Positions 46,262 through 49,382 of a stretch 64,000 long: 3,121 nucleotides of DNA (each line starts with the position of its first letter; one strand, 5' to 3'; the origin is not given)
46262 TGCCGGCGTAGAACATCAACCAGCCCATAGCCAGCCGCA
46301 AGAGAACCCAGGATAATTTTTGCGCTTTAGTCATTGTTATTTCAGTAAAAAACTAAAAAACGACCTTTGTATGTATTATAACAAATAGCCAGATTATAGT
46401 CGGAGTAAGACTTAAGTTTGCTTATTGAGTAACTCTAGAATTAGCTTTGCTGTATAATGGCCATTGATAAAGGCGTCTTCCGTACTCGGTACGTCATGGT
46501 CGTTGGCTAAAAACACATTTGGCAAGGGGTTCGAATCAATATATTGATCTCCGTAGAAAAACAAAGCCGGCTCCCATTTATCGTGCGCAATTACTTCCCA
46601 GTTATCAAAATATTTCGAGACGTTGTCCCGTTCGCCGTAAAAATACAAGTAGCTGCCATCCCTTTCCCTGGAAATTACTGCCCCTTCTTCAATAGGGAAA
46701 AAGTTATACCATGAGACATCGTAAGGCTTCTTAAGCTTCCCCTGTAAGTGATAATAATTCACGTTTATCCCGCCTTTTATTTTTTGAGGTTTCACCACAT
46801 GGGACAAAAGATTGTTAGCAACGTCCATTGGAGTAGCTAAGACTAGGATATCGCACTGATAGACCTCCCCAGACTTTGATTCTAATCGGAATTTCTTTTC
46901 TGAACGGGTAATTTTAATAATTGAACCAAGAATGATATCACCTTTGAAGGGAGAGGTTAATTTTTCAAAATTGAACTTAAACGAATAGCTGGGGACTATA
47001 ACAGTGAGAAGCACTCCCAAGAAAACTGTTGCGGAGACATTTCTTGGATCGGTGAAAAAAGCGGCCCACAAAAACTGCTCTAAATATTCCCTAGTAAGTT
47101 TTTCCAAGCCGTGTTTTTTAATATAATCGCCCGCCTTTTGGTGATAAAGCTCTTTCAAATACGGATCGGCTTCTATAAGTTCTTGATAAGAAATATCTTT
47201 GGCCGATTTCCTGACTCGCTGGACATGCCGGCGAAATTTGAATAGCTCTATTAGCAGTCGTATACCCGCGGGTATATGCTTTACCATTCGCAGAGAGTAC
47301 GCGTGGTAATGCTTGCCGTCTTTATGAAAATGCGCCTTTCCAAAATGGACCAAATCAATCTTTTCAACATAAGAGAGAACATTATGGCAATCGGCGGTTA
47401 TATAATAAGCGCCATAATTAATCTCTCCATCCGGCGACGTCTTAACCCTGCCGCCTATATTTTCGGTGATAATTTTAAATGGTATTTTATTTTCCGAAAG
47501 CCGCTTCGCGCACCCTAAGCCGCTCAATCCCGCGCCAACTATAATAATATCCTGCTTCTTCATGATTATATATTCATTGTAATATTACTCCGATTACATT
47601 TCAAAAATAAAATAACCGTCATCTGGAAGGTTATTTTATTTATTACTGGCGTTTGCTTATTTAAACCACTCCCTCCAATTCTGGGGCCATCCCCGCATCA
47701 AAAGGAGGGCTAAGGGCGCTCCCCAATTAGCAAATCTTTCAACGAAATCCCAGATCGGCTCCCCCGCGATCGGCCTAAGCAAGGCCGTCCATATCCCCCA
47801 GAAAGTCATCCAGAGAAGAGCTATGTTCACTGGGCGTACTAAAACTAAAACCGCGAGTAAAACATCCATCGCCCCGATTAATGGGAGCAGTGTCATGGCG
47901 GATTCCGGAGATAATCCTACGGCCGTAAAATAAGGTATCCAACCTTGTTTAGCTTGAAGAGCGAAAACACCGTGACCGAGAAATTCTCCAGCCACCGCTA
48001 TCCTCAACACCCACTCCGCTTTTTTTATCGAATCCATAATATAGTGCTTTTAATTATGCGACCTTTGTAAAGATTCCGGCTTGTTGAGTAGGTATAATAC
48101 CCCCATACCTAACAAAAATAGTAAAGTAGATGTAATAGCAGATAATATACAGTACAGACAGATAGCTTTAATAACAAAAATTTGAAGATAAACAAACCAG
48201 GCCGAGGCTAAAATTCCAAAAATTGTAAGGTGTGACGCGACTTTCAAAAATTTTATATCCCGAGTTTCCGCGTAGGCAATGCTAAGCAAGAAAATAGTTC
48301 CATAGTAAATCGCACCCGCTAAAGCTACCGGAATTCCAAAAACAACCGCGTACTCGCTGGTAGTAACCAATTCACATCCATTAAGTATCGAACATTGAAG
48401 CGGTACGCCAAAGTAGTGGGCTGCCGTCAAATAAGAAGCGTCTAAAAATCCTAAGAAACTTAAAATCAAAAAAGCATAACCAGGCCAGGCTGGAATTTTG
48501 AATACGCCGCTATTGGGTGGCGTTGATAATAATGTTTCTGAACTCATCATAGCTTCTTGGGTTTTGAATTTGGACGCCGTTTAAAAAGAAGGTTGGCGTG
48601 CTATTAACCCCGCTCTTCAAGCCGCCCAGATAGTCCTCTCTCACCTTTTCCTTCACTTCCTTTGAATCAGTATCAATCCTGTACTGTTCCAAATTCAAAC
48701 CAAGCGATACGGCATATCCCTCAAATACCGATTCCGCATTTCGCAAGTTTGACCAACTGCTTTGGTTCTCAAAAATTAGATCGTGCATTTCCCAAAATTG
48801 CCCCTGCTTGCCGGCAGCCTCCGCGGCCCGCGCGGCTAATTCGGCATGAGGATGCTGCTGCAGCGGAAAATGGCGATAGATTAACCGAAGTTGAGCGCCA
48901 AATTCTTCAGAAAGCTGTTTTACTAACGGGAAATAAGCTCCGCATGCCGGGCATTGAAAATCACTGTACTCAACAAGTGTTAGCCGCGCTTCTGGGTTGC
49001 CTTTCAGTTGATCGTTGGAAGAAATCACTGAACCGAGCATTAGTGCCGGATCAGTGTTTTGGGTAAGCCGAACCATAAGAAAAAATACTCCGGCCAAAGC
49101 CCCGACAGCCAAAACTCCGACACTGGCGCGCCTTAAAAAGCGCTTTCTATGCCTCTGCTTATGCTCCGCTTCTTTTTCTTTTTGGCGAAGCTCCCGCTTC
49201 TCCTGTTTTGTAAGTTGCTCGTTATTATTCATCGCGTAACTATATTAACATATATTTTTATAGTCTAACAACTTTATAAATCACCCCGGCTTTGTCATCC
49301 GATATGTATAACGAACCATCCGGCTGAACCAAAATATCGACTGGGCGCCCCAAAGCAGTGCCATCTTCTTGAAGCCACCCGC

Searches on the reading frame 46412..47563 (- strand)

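Call 42: search_protein_families(library=pfam, proteins=[window:46412-47563:-], max_evalue=0.001)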
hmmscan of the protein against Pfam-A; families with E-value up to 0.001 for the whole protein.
window:46412-47563:- (383 aa): 3 families
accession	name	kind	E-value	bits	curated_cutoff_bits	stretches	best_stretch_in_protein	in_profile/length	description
PF01593.30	Amino_oxidase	-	4.3e-09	36.6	19.8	1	13-254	1-265/443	Flavin containing amine oxidoreductase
PF13450.12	NAD_binding_8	-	4.7e-06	27.2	21.9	1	8-64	1-63/68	NAD(P)-binding Rossmann-like domain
PF07992.20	Pyr_redox_2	-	0.00011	22.2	26.1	0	5-33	2-30/291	Pyridine nucleotide-disulphide oxidoreductase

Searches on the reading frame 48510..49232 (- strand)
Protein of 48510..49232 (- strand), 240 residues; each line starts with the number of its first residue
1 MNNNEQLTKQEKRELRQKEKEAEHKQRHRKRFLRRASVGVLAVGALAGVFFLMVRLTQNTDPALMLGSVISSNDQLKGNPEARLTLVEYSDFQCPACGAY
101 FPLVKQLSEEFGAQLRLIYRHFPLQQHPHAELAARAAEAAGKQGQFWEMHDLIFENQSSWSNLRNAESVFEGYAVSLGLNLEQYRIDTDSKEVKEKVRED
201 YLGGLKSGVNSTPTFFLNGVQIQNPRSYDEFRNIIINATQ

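Call 19: search_protein_families(library=pfam, proteins=[window:48510-49232:-], max_evalue=0.001)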
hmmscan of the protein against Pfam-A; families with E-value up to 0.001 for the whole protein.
window:48510-49232:- (240 aa): 2 families
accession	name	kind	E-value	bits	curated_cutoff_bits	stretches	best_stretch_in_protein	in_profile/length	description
PF13462.12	Thioredoxin_4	-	3.5e-24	86.3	23.2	1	74-235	5-163/165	Thioredoxin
PF01323.26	DSBA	-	4e-14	53.3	25.6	1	85-232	1-187/191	DSBA-like thioredoxin domain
